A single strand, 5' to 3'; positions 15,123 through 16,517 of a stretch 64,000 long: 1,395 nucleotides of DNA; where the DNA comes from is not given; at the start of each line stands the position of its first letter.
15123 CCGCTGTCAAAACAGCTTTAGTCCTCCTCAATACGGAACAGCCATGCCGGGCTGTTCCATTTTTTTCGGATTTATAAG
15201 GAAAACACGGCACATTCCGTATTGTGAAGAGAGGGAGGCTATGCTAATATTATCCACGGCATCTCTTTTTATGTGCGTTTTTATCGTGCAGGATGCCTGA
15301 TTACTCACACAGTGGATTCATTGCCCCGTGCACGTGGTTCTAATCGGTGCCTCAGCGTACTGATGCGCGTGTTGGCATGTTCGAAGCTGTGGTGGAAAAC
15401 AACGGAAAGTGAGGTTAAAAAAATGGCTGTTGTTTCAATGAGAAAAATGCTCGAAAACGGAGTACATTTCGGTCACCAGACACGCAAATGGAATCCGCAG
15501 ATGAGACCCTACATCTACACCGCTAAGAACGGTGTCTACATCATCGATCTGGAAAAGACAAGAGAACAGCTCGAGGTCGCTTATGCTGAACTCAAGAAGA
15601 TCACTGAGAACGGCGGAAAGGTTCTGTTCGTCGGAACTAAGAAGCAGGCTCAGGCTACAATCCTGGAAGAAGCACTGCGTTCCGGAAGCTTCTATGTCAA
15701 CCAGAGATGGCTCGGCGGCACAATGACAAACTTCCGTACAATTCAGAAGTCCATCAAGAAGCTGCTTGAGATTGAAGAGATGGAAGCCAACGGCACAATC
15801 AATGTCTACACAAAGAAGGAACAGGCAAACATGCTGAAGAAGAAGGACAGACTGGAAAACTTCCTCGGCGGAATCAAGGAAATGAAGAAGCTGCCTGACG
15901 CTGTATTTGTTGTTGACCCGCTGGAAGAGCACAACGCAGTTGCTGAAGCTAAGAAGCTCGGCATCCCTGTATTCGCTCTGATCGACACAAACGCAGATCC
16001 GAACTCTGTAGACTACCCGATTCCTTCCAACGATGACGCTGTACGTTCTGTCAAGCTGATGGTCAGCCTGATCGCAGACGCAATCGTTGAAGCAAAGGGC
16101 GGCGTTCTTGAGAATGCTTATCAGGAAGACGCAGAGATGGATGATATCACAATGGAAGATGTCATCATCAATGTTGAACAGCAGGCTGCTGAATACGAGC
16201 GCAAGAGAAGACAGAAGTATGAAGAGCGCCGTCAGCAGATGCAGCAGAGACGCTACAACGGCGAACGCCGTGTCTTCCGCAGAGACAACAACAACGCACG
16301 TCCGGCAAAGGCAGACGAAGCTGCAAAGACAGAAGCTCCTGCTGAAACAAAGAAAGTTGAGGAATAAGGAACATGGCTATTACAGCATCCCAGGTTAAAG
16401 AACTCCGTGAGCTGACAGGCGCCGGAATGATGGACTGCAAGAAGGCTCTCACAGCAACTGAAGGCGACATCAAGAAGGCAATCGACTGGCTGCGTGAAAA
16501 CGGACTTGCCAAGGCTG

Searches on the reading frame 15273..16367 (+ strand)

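Call 14: search_protein_families(library=ncbifam, proteins=[window:15273-16367:+])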
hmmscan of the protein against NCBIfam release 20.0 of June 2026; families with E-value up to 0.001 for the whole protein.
window:15273-16367:+ (364 aa): 4 families
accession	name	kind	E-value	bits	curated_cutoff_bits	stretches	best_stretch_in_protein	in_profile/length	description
TIGR01011.1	rpsB_bact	equivalog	9.2e-103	342.3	76.3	1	53-275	1-223/225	30S ribosomal protein S2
NF051451.1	30S_S2_sunset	exception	4.3e-83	279.5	710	1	51-313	1-261/382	30S ribosomal protein S2, sunset domain variant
NF008966.0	PRK12311.1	equivalog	3.4e-79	266.4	526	1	54-278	6-229/334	30S ribosomal protein S2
TIGR01012.1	uS2_euk_arch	equivalog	1.3e-28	99.9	211.5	2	53-154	3-101/196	30S ribosomal protein S2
